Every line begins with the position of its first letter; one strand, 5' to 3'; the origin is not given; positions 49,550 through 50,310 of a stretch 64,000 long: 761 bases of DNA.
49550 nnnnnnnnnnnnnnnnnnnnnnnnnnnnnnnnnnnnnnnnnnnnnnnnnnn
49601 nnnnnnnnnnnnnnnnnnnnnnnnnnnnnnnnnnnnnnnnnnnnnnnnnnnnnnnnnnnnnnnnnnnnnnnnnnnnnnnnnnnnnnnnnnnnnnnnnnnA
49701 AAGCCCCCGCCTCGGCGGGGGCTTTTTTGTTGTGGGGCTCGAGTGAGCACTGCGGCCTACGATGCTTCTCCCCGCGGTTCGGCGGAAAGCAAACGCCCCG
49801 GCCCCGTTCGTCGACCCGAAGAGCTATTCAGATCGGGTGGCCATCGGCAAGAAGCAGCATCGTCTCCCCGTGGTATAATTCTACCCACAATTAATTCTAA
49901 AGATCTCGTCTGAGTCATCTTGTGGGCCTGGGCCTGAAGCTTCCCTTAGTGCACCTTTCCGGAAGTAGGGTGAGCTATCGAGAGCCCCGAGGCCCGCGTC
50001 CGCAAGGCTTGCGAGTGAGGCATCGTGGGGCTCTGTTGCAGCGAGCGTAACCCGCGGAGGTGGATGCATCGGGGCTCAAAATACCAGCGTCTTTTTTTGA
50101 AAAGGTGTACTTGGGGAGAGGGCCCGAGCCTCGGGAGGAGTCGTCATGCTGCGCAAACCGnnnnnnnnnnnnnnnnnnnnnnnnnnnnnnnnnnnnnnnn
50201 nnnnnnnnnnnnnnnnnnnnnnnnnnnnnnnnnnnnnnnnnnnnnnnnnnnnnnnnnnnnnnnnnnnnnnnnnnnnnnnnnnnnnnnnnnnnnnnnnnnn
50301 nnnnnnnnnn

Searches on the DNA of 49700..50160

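Call 11: search_rna_families(source=window, start=49700, end=50160, threshold=evalue, max_evalue=10, show_alignments=3)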
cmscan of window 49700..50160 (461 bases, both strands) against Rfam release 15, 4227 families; matches with E-value up to 10: 24.
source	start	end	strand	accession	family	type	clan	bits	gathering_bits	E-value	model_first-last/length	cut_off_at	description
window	49700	49731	+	RF00506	Thr_leader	Cis-reg; leader;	-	25.1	55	0.014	84-118/118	5'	Threonine operon leader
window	49700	49728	+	RF00512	Leu_leader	Cis-reg; leader;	-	24.7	50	0.0061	120-148/148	5'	Leucine operon leader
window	49700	49726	+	RF01400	istR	Gene; antitoxin;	-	23.3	45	0.015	103-130/130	5'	istR Hfq binding RNA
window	49700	49731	+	RF01859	Phe_leader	Cis-reg; leader;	-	22.9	55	0.16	96-125/125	5'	Phenylalanine leader peptide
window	49700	49724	+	RF00195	RsmY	Gene; sRNA;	CL00106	22.8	57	0.0015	97-121/121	5'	RsmY RNA family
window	49700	49731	+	RF01772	rnk_pseudo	Cis-reg; leader;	-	22.7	55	0.13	73-108/108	5'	Pseudomonas rnk leader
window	49700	49738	+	RF00519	suhB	Gene; sRNA;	CL00108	22.3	41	0.022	38-77/77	5'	Makes More Granules Regulator RNA (mmgR)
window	49700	49742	-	RF02066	STnc320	Gene; sRNA;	-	21.9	50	0.092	1-46/55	3'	Salmonella enterica sRNA STnc320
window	49700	49734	-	RF00512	Leu_leader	Cis-reg; leader;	-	21.4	50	0.044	111-145/148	no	Leucine operon leader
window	49701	49762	-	RF02236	asX2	Gene; sRNA;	-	21.4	70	0.067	1-87/87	no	Xanthomonas sRNA asX2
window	49700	49731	+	RF02386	sau-19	Gene; sRNA;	-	20.1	80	0.47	16-75/75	5'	Staphylococcus sRNA sau-19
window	49700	49729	+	RF02270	nse_sRNA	Gene;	-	19.4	75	0.76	41-73/73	5'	Neisseria sigma-E sRNA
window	49700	49730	+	RF02278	Betaproteobacteria_toxic_sRNA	Gene; sRNA;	-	18.6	50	0.26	31-64/64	5'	Betaproteobacteria toxic small RNA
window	49700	49731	+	RF02075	STnc230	Gene; sRNA;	-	18.3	50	4.3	48-83/83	5'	Enterobacterial sRNA STnc230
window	49700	49730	+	RF02399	NsiR1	Gene; sRNA;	-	18.1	39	0.41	22-60/60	5'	Nitrogen stress-induced RNA 1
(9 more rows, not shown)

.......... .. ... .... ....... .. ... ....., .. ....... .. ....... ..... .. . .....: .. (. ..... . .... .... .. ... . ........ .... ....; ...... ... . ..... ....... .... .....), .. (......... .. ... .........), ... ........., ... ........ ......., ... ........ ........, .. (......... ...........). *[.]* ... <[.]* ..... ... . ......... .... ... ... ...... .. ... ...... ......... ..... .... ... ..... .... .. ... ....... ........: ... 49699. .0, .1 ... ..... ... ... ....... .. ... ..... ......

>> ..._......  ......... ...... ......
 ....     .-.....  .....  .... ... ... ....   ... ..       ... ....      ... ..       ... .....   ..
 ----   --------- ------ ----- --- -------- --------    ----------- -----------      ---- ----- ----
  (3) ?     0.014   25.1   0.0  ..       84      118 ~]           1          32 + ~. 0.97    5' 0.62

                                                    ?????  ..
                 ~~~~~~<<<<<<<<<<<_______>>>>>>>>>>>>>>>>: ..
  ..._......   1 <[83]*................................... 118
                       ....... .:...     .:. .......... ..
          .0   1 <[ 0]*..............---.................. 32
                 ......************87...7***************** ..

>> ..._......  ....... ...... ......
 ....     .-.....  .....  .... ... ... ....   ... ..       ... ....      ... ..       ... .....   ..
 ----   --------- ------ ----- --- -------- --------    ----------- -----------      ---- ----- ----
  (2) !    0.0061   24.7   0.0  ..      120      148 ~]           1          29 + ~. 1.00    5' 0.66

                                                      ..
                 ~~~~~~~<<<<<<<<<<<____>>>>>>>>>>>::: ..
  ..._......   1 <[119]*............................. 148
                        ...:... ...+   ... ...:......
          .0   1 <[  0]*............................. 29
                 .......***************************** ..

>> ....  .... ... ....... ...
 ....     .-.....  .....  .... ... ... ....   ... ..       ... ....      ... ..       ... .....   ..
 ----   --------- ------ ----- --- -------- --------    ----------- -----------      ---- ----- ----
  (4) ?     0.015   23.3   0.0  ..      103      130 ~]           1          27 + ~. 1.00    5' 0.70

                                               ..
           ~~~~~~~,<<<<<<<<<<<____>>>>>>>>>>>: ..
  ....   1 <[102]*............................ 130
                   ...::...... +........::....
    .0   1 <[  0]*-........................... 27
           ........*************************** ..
